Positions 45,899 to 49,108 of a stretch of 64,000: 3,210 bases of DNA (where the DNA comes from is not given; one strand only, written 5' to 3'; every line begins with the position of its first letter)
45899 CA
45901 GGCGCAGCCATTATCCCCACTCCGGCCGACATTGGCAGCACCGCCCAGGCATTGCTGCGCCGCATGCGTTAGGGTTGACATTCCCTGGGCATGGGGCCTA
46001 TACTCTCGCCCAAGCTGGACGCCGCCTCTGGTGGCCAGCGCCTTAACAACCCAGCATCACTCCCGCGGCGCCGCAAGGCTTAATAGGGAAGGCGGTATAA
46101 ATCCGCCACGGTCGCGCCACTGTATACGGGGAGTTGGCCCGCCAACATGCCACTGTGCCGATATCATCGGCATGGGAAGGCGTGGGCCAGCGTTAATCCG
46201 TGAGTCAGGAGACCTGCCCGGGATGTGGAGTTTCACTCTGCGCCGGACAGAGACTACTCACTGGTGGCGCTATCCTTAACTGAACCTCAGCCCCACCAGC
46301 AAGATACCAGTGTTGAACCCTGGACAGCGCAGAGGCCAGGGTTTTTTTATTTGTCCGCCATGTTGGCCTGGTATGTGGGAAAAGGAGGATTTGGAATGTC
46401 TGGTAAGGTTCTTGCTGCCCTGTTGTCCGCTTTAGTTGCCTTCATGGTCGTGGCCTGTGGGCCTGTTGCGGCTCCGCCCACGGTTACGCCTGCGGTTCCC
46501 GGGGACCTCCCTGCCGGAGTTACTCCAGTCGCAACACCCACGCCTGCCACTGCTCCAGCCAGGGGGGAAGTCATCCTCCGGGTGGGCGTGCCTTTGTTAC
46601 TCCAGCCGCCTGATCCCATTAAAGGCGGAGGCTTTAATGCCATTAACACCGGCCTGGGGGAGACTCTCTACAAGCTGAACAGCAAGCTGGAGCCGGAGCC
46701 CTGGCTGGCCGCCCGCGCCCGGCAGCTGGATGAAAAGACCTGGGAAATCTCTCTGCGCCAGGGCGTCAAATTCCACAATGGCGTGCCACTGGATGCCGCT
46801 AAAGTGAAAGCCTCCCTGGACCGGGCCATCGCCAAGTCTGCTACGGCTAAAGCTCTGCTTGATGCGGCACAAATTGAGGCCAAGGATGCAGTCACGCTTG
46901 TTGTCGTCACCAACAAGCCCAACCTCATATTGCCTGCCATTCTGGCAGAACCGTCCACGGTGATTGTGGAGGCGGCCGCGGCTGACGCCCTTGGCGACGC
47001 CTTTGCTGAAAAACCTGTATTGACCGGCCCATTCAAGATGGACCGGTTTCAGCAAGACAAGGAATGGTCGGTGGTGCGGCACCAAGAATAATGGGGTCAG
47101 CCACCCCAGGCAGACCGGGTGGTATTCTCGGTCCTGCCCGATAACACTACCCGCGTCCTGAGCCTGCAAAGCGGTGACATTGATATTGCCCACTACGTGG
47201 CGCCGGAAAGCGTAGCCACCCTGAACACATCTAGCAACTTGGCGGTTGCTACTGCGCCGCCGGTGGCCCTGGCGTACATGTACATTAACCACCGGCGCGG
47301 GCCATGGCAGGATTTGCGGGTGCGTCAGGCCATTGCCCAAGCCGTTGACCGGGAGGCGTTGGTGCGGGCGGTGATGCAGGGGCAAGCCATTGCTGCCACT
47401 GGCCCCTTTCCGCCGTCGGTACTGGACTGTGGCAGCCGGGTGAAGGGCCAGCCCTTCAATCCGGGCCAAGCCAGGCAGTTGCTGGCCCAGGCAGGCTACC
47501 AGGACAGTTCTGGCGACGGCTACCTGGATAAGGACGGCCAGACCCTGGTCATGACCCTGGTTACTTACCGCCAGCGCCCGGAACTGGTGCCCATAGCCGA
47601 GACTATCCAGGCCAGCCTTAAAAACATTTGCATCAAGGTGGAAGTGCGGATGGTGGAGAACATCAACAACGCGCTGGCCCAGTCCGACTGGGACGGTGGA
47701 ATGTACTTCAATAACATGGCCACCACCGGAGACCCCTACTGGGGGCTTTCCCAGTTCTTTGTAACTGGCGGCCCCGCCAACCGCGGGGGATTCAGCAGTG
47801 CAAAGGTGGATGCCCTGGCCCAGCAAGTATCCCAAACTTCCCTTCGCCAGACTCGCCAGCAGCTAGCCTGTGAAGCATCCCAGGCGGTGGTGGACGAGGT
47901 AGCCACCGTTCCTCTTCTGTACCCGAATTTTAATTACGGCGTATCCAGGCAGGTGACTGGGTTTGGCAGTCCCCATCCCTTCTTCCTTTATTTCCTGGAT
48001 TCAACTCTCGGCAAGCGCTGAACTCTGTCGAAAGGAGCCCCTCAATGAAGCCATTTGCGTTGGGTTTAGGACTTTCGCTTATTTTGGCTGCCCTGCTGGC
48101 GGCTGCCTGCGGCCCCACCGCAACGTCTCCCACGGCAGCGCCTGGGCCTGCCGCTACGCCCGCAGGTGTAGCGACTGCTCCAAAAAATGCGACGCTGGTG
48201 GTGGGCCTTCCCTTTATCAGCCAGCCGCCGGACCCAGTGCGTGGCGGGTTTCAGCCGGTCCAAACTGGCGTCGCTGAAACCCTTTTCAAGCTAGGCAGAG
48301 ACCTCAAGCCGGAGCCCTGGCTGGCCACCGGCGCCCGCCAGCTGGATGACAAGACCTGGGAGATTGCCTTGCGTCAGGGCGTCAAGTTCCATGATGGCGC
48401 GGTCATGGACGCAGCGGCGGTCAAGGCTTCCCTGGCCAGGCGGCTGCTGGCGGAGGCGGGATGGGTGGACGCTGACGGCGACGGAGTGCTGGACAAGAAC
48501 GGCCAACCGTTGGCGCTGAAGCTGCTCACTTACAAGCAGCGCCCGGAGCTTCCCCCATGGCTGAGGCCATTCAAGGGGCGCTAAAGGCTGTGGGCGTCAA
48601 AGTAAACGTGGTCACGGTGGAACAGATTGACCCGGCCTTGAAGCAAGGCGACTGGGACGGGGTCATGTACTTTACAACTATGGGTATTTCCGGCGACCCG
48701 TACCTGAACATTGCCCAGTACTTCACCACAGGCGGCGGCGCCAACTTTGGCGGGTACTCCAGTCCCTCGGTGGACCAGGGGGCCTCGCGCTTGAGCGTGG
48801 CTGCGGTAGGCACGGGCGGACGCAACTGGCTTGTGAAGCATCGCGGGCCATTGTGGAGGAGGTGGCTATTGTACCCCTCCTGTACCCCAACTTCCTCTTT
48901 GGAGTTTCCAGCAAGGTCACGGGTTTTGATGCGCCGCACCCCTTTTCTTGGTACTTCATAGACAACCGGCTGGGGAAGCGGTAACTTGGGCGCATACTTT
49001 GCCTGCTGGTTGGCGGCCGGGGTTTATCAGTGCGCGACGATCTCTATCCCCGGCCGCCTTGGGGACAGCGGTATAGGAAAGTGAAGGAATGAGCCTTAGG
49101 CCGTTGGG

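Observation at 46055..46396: Cobalamin riboswitch with a terminator platform in front of a NikA/OppA-type ABC uptake locus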

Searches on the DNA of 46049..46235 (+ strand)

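Call 45: build_rna_model(alignment_id=A3)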
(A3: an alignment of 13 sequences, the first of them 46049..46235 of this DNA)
Model R1 built from alignment A3 (13 sequences, 225 columns); structure: RNAalifold consensus.
model positions 199; base pairs 29; branch points 3; effective number of sequences 3.81; information 0.59 bits per position. Calibrated on 0.2 Mb of random sequence (short: E-values are rough).
structure used (alignment columns):
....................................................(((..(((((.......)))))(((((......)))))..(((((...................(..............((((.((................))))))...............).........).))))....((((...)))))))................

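Call 46: search_with_rna_model(model_id=R1, sources=[window, L001, L004, L006, L008, L009, L010, L011, L012, L013, L014, L015, L016, L017, L018, L019, L020, L021, L022, L023, L024, L025, L027, L028, L029, L030, L031, L032, L033, L034, L035, L036, L037, L038, L039, L040, L041, L042, L043, L044, L045, L046, L047, L048, L049, L050, L051, L052, L053, L054, L055, L056, L057, L058, L059, L060, L061, L062, L063, L064, L065, L066, L067, L068, L069, L070, L071, L072, L073, L074, L075], max_evalue=0.001)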
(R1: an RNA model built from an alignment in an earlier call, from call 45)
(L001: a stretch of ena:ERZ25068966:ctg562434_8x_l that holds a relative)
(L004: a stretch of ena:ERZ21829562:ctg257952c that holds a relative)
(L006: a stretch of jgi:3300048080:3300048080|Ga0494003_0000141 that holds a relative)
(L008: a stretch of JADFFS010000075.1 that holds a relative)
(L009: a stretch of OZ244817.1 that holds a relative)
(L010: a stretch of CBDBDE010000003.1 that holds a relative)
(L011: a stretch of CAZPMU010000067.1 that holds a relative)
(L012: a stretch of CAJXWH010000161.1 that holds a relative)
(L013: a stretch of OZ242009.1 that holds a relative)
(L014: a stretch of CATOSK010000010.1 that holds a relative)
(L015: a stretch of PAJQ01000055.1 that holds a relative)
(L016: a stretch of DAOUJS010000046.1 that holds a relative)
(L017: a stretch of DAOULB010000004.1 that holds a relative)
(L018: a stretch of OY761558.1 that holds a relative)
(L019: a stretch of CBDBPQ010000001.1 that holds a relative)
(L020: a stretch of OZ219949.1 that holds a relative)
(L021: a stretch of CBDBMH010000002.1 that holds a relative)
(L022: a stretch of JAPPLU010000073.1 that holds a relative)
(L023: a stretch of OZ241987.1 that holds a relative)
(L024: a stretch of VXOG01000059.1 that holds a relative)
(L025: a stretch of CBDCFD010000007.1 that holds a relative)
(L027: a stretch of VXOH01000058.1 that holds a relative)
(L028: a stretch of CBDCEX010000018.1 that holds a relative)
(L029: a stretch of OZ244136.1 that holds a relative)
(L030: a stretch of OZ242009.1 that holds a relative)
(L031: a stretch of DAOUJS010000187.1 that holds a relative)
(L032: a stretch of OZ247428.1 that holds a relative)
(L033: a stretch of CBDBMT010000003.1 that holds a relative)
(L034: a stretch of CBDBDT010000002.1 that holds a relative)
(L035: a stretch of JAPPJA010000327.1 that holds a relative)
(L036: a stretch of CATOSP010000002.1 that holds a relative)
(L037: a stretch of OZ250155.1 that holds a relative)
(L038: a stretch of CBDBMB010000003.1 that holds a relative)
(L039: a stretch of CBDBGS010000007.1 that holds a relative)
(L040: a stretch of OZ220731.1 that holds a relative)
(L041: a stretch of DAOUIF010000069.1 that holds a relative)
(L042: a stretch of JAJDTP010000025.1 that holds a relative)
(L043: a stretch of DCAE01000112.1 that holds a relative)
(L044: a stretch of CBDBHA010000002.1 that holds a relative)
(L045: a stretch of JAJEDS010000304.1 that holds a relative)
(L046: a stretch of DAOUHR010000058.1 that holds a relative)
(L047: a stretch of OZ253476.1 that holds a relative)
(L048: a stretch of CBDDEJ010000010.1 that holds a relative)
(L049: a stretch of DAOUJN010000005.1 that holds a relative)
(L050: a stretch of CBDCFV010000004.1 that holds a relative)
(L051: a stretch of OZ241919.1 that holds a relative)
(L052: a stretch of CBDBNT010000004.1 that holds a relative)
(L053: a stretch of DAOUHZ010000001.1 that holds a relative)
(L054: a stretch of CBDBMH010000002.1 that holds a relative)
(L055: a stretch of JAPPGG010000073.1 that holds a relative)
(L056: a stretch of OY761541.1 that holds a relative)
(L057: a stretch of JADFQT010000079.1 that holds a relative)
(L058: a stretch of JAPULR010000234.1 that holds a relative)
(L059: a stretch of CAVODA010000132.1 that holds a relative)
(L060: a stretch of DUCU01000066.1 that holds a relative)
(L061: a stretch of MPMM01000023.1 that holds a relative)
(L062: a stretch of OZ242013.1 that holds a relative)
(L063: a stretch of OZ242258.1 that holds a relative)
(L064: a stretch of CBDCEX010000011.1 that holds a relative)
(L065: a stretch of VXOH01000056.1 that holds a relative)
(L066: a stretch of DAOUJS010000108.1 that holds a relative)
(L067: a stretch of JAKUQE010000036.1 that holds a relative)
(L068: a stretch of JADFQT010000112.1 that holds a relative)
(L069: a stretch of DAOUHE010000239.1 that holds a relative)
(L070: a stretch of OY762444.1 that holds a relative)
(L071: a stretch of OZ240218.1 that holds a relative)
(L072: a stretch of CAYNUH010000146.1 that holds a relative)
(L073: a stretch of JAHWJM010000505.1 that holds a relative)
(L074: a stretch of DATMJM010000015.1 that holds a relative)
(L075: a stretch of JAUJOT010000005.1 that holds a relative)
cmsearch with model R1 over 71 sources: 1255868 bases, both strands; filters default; matches with E-value up to 0.001: 37.
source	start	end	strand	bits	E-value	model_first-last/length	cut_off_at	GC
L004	4887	5085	+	177.1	5e-49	1-199/199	no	0.59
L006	8420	8608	+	175.9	1.1e-48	1-199/199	no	0.65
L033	3838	4023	+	170.1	5.1e-47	1-199/199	no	0.62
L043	5879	6077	+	169.5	7.6e-47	1-199/199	no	0.58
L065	106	291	+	166.5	6e-46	1-199/199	no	0.61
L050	8912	9102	+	166.2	7.2e-46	1-199/199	no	0.62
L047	8791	8981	+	165.3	1.3e-45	1-199/199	no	0.63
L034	9721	9914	+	165.1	1.5e-45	1-199/199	no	0.64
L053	9732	9926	+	164.9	1.7e-45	1-199/199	no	0.64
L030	5888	6086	+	164.1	2.8e-45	1-199/199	no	0.59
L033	9721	9914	+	163.1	5.7e-45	1-199/199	no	0.62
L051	9025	9215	+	163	6.1e-45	1-199/199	no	0.61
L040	9705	9899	+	162.7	7.4e-45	1-199/199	no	0.64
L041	9721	9914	+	162.1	1.1e-44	1-199/199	no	0.64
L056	9120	9311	+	160.8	2.7e-44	1-199/199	no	0.63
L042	9706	9899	+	159.8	5e-44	1-199/199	no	0.63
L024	9720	9914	+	159.2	7.5e-44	1-199/199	no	0.61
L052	9715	9908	+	157.9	1.8e-43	1-199/199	no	0.64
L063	9720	9914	+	157.6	2.2e-43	1-199/199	no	0.61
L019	9725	9918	+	155.7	7.9e-43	1-199/199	no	0.63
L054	9720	9914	+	155.4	9.7e-43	1-199/199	no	0.64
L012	2260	2449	+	155.2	1.1e-42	1-199/199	no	0.59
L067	4260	4449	+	155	1.2e-42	1-199/199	no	0.58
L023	9735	9929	+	154.7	1.5e-42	1-199/199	no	0.65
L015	7751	7940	+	154.5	1.8e-42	1-199/199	no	0.59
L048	9148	9356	+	153.2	4.1e-42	1-199/199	no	0.59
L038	9719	9914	+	153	4.9e-42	1-199/199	no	0.67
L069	7320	7522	+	149.1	6.6e-41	1-199/199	no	0.63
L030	9724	9916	+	136.9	2.3e-37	1-199/199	no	0.66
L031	1375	1567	+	136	4e-37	1-199/199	no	0.66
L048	2315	2503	+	127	1.7e-34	1-199/199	no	0.59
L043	112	290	+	116.3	2.1e-31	1-199/199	no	0.59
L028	9621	9804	+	115.1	4.7e-31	1-199/199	no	0.54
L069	358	549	+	94.4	4.9e-25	1-199/199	no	0.58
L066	1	117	+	77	5.4e-20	83-199/199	5'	0.61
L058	1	89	+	47.1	2.5e-11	106-199/199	5'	0.6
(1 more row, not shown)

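Call 80: search_with_rna_model(model_id=R1, sources=[L078, L079, L076], max_evalue=0.01)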
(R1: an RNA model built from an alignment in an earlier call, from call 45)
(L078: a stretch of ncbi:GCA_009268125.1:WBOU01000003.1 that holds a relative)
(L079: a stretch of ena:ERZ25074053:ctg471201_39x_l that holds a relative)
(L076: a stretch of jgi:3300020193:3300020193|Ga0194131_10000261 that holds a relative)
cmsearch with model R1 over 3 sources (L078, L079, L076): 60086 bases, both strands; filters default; matches with E-value up to 0.01: 2.
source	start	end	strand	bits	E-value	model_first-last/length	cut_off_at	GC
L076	8929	9117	+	157.8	9.4e-45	1-199/199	no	0.61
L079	7309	7492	+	124.1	5.5e-35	1-199/199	no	0.57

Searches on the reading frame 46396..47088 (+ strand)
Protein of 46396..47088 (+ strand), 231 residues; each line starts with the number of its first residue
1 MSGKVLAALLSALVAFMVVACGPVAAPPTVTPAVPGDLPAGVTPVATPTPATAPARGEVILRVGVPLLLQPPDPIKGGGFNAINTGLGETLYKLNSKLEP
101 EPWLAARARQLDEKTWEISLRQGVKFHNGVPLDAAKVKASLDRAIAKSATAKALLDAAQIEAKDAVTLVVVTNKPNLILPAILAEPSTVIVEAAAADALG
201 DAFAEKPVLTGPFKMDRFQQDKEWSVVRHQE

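Call 8: search_protein_families(library=pfam, proteins=[window:46396-47088:+])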
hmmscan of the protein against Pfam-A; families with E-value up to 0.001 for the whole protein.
window:46396-47088:+ (231 aa): 1 family
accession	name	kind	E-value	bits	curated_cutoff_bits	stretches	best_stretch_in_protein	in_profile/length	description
PF00496.27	SBP_bac_5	-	2.7e-28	99.6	32.4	1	99-229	1-137/368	Bacterial extracellular solute-binding proteins, family 5 Middle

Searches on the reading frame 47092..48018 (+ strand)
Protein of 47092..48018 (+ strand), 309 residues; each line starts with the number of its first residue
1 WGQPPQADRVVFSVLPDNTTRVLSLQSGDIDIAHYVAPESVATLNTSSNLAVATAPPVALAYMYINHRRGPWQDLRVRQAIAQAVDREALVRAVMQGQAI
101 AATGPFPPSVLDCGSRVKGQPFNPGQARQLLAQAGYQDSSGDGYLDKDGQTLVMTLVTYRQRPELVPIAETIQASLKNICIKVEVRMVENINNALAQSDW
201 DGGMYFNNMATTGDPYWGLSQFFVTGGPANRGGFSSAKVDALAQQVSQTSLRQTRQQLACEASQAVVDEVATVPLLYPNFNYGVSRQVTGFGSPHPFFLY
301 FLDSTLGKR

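Call 8: search_protein_families(library=pfam, proteins=[window:47092-48018:+])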
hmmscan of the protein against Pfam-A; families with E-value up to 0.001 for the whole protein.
window:47092-48018:+ (309 aa): 1 family
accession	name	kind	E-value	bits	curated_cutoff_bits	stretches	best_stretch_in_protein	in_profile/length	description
PF00496.27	SBP_bac_5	-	3.5e-51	174.9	32.4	1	1-227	141-365/368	Bacterial extracellular solute-binding proteins, family 5 Middle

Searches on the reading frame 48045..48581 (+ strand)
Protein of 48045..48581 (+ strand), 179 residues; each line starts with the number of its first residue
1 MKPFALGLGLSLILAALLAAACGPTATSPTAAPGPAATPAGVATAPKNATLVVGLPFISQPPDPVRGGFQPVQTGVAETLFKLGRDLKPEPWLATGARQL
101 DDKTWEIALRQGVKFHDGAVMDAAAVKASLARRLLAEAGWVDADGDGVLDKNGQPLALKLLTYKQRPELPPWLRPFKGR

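Call 8: search_protein_families(library=pfam, proteins=[window:48045-48581:+])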
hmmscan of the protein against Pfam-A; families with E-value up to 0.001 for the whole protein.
window:48045-48581:+ (179 aa): 1 family
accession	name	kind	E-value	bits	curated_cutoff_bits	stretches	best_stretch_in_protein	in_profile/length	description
PF00496.27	SBP_bac_5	-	2e-12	47.4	32.4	1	88-132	1-46/368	Bacterial extracellular solute-binding proteins, family 5 Middle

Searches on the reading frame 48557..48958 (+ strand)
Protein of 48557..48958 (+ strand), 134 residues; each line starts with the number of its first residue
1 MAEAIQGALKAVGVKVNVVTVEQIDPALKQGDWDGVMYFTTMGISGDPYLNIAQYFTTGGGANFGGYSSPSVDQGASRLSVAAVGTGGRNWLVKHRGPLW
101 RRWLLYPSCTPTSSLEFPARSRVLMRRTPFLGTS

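Call 8: search_protein_families(library=pfam, proteins=[window:48557-48958:+])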
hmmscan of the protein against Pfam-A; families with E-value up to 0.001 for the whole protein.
window:48557-48958:+ (134 aa): 1 family
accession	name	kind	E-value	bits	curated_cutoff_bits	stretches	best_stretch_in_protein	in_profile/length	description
PF00496.27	SBP_bac_5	-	8.7e-05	22.2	32.4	1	1-61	304-366/368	Bacterial extracellular solute-binding proteins, family 5 Middle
